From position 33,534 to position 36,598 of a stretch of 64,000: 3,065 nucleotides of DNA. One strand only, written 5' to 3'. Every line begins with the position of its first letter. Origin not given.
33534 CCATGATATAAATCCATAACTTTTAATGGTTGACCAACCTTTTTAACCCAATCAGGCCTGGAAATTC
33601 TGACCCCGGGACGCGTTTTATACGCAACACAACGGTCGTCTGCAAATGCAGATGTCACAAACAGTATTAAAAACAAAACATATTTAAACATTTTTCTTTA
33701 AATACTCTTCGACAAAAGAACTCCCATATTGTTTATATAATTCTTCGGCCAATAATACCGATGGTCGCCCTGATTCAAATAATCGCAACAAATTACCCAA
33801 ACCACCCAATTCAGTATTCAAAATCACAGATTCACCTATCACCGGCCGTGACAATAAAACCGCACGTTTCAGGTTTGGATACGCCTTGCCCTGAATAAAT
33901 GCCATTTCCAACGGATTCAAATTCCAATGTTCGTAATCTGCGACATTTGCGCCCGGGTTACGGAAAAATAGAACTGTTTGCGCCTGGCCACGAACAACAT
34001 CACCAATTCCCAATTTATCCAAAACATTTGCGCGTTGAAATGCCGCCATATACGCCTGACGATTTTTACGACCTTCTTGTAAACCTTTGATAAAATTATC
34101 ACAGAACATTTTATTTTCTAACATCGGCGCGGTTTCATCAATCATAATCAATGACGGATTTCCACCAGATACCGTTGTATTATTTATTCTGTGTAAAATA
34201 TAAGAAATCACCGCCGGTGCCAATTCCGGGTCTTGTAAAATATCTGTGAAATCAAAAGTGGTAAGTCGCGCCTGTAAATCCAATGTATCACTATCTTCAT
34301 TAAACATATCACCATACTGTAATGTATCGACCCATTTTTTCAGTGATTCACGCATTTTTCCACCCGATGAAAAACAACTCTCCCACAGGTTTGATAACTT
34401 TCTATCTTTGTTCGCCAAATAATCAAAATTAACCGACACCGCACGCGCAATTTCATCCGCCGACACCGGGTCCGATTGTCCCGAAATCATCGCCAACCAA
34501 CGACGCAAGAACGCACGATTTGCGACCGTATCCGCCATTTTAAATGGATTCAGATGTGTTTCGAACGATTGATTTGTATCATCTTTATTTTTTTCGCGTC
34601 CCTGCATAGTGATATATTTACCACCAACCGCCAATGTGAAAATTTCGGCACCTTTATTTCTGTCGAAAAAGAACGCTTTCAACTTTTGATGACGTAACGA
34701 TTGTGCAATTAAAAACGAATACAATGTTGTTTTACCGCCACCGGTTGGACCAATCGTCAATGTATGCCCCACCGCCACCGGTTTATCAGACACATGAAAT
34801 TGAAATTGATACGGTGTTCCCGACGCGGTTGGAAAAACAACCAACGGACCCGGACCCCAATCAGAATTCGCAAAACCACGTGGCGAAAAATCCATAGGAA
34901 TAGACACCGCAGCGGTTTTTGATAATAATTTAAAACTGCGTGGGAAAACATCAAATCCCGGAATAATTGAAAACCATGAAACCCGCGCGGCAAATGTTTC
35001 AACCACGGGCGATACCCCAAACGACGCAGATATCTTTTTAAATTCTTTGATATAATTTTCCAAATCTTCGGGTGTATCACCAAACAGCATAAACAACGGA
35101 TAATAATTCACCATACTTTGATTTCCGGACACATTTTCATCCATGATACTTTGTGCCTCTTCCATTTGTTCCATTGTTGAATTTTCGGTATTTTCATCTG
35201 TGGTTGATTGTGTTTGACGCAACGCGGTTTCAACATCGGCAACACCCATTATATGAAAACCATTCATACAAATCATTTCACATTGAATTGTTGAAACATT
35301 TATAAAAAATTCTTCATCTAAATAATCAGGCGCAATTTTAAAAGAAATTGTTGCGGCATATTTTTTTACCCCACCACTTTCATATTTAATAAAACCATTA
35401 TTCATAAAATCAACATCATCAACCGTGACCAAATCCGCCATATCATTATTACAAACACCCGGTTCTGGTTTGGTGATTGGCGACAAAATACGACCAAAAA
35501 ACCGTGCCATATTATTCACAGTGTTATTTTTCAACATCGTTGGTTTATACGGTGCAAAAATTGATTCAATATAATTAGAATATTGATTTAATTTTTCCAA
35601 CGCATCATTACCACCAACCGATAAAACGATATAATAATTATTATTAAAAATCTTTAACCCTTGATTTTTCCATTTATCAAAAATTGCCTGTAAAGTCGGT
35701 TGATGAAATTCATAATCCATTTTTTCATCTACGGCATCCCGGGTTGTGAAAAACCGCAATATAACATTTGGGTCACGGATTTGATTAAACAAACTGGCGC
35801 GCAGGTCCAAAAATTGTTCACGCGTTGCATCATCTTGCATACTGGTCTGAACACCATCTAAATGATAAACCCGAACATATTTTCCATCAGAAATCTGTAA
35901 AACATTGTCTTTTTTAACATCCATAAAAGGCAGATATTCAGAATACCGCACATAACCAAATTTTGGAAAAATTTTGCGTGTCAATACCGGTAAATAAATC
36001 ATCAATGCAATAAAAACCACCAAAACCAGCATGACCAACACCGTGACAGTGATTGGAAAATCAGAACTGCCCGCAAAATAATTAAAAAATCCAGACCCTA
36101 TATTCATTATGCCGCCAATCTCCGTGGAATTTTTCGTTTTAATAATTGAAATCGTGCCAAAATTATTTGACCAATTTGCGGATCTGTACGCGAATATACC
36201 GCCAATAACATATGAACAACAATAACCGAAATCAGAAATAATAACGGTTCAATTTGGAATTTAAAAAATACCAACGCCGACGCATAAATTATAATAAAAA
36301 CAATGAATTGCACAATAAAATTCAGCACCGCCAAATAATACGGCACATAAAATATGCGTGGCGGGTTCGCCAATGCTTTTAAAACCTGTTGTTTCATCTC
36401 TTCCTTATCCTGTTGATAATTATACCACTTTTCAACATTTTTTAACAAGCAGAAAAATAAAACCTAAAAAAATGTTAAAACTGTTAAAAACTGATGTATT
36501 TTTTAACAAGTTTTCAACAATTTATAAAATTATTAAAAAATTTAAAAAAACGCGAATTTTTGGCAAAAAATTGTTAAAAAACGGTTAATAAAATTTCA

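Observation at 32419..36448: virB3-virB4 operon extended by two tandem paralogous secreted HExxH zincin-like proteins with identical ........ stop-start overlaps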

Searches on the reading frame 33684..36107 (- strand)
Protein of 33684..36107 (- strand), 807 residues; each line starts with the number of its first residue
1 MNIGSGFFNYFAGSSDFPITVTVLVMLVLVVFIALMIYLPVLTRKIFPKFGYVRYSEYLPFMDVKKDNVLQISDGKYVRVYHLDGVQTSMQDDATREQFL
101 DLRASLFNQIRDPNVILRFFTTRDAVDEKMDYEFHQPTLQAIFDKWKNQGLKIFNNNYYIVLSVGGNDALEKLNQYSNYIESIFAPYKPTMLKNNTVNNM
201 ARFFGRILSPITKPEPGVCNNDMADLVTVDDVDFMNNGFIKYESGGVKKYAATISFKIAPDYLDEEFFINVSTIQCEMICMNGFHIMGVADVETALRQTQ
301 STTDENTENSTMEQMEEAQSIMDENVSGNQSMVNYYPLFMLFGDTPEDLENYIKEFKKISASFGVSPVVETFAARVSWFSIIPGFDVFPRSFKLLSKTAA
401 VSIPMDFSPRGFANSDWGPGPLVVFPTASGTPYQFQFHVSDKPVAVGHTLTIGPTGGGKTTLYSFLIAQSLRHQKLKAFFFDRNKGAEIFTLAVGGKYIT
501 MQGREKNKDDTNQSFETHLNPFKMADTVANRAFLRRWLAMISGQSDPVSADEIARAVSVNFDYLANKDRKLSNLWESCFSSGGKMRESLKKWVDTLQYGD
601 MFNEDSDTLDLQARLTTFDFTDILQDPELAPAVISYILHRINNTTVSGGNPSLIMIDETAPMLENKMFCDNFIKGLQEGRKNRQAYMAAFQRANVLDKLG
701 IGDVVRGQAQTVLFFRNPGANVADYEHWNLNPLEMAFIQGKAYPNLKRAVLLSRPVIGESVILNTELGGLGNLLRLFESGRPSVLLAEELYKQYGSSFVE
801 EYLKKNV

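Call 4: search_protein_families(library=pfam, proteins=[window:33684-36107:-], max_evalue=1)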
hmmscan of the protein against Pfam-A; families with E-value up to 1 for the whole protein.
window:33684-36107:- (807 aa): 7 families
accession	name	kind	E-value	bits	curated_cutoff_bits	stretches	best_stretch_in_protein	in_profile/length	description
PF03135.19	CagE_TrbE_VirB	-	4.5e-11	43.5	21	1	224-385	40-198/204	CagE, TrbE, VirB family, component of type IV transporter system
PF01580.24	FtsK_SpoIIIE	-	0.013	15.4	24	1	415-468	13-61/221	FtsK/SpoIIIE family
PF11130.14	TraC_F_IV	-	0.036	13.5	28.1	1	274-381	257-370/375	TraC protein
PF24883.2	NPHP3_N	-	0.045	14.4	24.8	1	453-485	29-62/164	Nephrocystin 3, N-terminal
PF13401.12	AAA_22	-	0.084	13.6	27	0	447-473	6-32/130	AAA domain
PF00270.35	DEAD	-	0.15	12.2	26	1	449-475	17-45/167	DEAD/DEAH box helicase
PF14490.11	HHH_RecD2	-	0.17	12.3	27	0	122-162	5-45/92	ATP-dependent RecD2 DNA helicase HHH domain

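Call 6: search_protein_families(library=ncbifam, proteins=[window:33684-36107:-], max_evalue=1)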
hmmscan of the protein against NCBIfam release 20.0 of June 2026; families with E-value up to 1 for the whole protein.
window:33684-36107:- (807 aa): 13 families
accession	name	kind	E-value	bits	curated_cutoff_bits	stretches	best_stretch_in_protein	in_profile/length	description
TIGR00929.1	VirB4_CagE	subfamily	1.5e-109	367.4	643.1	2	173-805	159-787/792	VirB4 family type IV secretion/conjugal transfer ATPase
NF010473.0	PRK13898.1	equivalog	9.3e-63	212.5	1050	2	234-796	239-785/801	type IV secretion system ATPase VirB4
NF010427.0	PRK13853.1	equivalog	1.5e-45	155.4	957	2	248-796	233-771/789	type IV secretion system protein VirB4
NF010447.0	PRK13873.1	equivalog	2.6e-36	124.9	1020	1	331-722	328-709/815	conjugal transfer protein TrbE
NF010404.0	PRK13830.1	subfamily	7.3e-33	113.3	810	1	297-719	309-721/818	conjugal transfer protein TrbE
NF010466.0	PRK13891.1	subfamily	1.1e-26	93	1322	1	298-736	338-777/852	conjugal transfer protein TrbE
TIGR02746.1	TraC-F-type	equivalog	2.6e-13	48.8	567.05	1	305-729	289-721/800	type IV secretion system protein TraC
NF045971.1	conju_CD1110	equivalog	4.3e-07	28.6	325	1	296-684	272-660/752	VirB4-like conjugal transfer ATPase, CD1110 family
NF010278.0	PRK13721.1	subfamily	2.9e-05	22.1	1177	1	562-691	598-732/874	type IV secretion system protein TraC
TIGR03743.1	SXT_TraD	subfamily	0.003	16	366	1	445-474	174-203/636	conjugative transfer system coupling protein TraD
TIGR03754.1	conj_TOL_TraD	equivalog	0.015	13.9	647.55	1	444-478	178-212/643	type IV conjugative transfer system coupling protein TraD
TIGR03744.1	traC_PFL_4706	equivalog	0.037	11.9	520.6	1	429-530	457-553/892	conjugative transfer ATPase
TIGR02759.1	TraD_Ftype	equivalog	0.14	10.9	521.35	0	21-110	22-111/566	type IV conjugative transfer system coupling protein TraD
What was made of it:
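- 33684..36107 (-): virB4 ATPase, 807 aa, with an N-terminal membrane segment and Walker A/B motifs. TIGR00929 VirB4_CagE E 1.5e-109 and PF03135 E 4.5e-11 (calls 4, 6).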

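Call 97: search_dna_similar(query=window:33684-36107:-, collection=plasmids, mode=protein, max_evalue=1e-20, max_rows=15)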
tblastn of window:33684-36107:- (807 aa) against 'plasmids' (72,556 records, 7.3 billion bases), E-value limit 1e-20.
Records with a match: 3432; places in all: 3701; records where one place covers at least 80% of the query: 418.
Best place of each record, by identity: <60% 3432.
By first word of the organism name: Escherichia 630; Klebsiella 352; Campylobacter 306; Agrobacterium 298; Rhizobium 286; Sinorhizobium 148; Salmonella 104; Enterobacter 95; Xanthomonas 93; Citrobacter 80; and 178 more.
By predicted mobility (MOB-suite, as given by PLSDB): conjugative 2759; non-mobilizable 494; mobilizable 179.
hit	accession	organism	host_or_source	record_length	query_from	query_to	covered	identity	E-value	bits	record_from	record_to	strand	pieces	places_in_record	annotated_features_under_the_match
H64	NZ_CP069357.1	Microvirga sp. VF16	Vachellia farnesiana,Cell culture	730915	39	803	95%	32.7%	5e-126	424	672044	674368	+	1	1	hypothetical protein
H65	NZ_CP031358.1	Erythrobacter aureus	marine sediment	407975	34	805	96%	30.5%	1e-115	394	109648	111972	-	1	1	VirB4 family type IV secretion system protein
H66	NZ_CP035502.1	Sphingosinicella sp. BN140058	Cell culture,soil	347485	37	802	95%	30.7%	4e-113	387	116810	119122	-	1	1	hypothetical protein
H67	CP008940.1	Candidatus Paracaedimonas acanthamoebae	Acanthamoeba polyphaga HN-3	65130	42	803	94%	28.5%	2e-83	299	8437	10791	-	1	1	hypothetical protein (x2)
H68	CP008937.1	Candidatus Paracaedimonas acanthamoebae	Acanthamoeba polyphaga HN-3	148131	42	803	94%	28.5%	2e-83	299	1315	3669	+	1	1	hypothetical protein (x2)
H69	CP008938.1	Candidatus Paracaedimonas acanthamoebae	Acanthamoeba polyphaga HN-3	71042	42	803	94%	28.4%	1e-86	308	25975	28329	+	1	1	hypothetical protein (x2)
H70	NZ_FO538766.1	Magnetospira sp. QH-2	-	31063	40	795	94%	27.1%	1e-65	246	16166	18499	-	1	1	hypothetical protein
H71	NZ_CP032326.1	Azospirillum argentinense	soil sample,Agricultural field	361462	33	764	91%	26.8%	5e-68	253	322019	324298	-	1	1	hypothetical protein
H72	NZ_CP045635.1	Roseibium aggregatum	-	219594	59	799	92%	26.1%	2e-52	206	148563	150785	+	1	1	type IV secretion system protein B4 | hypothetical protein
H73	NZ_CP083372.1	Ensifer canadensis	Melilotus albus,Cell Culture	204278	49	795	93%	24.8%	3e-36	156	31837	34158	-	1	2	VirB4 family type IV secretion/conjugal transfer ATPase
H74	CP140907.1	Sinorhizobium medicae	Medicago lupulina,whole organism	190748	49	795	93%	24.8%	3e-36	155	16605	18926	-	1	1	VirB4 family type IV secretion/conjugal transfer ATPase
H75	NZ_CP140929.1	Sinorhizobium medicae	Medicago lupulina,whole organism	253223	49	795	93%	24.8%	3e-36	155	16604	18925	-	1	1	VirB4 family type IV secretion/conjugal transfer ATPase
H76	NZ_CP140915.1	Sinorhizobium medicae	Medicago lupulina,whole organism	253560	49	795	93%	24.8%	3e-36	155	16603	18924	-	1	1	VirB4 family type IV secretion/conjugal transfer ATPase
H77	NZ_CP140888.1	Sinorhizobium medicae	Medicago lupulina,whole organism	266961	49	795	93%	24.8%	3e-36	155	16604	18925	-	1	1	VirB4 family type IV secretion/conjugal transfer ATPase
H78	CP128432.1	Microbulbifer sp. MKSA007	Smenospongia aurea,bacteria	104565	72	799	90%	24.9%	1e-44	182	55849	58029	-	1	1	hypothetical protein (x2)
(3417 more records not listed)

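Call 98: get_annotated_region(hit=H65, flank=12000)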
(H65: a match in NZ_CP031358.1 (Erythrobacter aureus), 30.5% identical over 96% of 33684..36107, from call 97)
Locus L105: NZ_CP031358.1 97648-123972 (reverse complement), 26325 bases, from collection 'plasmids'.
description: Erythrobacter aureus strain YH-07 plasmid unnamed, complete sequence
organism: Erythrobacter aureus (NCBI taxid 2182384)
taxonomy: Bacteria; Pseudomonadota; Alphaproteobacteria; Sphingomonadales; Erythrobacteraceae; Erythrobacter; Erythrobacter aureus
host: -; source: marine sediment; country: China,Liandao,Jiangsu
typing (MOB-suite, as given by PLSDB): non-mobilizable
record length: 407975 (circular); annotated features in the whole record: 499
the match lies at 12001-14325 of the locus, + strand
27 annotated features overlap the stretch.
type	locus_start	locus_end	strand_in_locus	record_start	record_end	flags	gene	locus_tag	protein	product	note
CDS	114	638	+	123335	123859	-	-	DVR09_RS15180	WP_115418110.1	hypothetical protein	-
CDS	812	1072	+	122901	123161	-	-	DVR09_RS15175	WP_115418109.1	hypothetical protein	-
CDS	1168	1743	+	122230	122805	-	-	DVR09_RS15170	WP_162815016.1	hypothetical protein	-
CDS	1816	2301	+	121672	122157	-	-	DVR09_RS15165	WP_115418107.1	hypothetical protein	-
CDS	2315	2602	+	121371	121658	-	-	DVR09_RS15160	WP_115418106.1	hypothetical protein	-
CDS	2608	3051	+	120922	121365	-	-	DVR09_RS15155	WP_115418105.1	hypothetical protein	-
CDS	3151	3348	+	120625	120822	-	-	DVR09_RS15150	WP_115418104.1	hypothetical protein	-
CDS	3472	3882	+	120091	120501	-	-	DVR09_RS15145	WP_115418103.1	hypothetical protein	-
CDS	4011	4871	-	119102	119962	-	-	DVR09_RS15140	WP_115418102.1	hypothetical protein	-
CDS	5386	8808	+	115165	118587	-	-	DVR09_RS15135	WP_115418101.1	MobA/MobL family protein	-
CDS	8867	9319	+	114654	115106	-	-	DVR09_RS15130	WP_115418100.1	hypothetical protein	-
CDS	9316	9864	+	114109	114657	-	-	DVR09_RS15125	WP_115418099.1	hypothetical protein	-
CDS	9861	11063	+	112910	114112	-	-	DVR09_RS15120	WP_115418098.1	DnaB-like helicase C-terminal domain-containing protein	GO:0006260 - DNA replication [Evidence IEA]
CDS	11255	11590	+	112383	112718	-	-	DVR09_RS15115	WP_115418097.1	TrbC/VirB2 family protein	-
CDS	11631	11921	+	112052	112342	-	-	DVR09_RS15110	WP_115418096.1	hypothetical protein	-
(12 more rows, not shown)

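Call 99: get_annotated_region(hit=H64, flank=12000)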
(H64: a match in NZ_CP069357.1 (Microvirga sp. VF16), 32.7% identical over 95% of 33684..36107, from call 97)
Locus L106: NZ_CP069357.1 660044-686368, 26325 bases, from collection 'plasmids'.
description: Microvirga sp. VF16 plasmid pMVF16-3, complete sequence
organism: Microvirga sp. VF16 (NCBI taxid 2807101)
taxonomy: Bacteria; Pseudomonadota; Alphaproteobacteria; Hyphomicrobiales; Methylobacteriaceae; Microvirga; Microvirga sp. VF16
host: -; source: Vachellia farnesiana,Cell culture; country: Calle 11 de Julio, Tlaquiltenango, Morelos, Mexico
typing (MOB-suite, as given by PLSDB): non-mobilizable
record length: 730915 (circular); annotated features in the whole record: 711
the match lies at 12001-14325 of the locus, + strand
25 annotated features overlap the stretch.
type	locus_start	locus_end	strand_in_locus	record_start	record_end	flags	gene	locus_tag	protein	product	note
CDS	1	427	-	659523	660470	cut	-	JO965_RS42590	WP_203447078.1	hypothetical protein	-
CDS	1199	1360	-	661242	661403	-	-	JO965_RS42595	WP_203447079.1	hypothetical protein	-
CDS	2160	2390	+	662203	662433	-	-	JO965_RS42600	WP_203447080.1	hypothetical protein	-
CDS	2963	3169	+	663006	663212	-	-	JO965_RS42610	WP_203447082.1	hypothetical protein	-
CDS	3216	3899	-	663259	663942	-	-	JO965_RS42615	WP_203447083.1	GntR family transcriptional regulator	-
CDS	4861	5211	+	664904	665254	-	-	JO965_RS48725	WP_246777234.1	cell wall hydrolase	-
CDS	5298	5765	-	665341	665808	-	-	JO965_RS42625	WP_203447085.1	hypothetical protein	-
CDS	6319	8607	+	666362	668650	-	-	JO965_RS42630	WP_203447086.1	MobA/MobL family protein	-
CDS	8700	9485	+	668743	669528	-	-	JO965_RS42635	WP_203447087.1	hypothetical protein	-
CDS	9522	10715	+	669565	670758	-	-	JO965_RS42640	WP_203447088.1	DnaB-like helicase C-terminal domain-containing protein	GO:0006260 - DNA replication [Evidence IEA]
CDS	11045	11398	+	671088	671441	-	-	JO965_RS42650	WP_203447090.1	TrbC/VirB2 family protein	-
CDS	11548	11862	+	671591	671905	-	-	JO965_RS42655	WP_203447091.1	VirB3 family type IV secretion system protein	-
CDS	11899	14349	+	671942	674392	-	-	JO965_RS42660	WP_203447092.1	hypothetical protein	-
CDS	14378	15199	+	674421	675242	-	-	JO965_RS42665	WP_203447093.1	hypothetical protein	-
CDS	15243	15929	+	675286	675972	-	-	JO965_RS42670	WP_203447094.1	hypothetical protein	-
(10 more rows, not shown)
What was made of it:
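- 33684..36107 (-): The nearest matches in the plasmid collection are VirB4 of complete VirB-type conjugative systems, 31-33% identical (calls 97-99).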

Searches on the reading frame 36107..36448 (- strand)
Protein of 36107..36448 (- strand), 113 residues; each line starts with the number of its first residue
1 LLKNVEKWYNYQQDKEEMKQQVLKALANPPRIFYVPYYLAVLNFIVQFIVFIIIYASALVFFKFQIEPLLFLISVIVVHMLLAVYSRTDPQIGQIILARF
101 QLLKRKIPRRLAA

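Call 4: search_protein_families(library=pfam, proteins=[window:36107-36448:-], max_evalue=1)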
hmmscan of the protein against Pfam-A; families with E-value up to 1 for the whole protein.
window:36107-36448:- (113 aa): 2 families
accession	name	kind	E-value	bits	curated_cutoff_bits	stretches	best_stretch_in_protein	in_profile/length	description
PF05101.18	VirB3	-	3.2e-05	24.6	23.9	1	21-105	4-76/84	Type IV secretory pathway, VirB3-like protein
PF11501.13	bCoV_NSP1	-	0.009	16.2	25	1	5-53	20-68/138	Betacoronavirus replicase NSP1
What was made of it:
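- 36107..36448 (-): virB3 (maximal ORF 113 aa from a TTG; the likely real start is the ATG at 36397, giving 96 aa). Pfam PF05101 VirB3 E 3.2e-5, above its cut-off (call 4).
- Checked: virB3, 36448..36107: Pfam VirB3 E 3e-5 (call 4).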

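Call 6: search_protein_families(library=ncbifam, proteins=[window:36107-36448:-], max_evalue=1)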
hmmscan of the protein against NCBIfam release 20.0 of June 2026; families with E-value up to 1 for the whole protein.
window:36107-36448:- (113 aa): 2 families
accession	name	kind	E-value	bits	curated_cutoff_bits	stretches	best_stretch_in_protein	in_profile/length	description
NF010474.0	PRK13899.1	equivalog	0.0004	20.9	74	1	20-74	8-63/97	type IV secretion system protein VirB3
TIGR03520.1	GldE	subfamily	0.0022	17.1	376.05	1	10-90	28-106/408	gliding motility-associated protein GldE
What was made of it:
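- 36107..36448 (-): NF010474 E 4e-4 (call 6).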
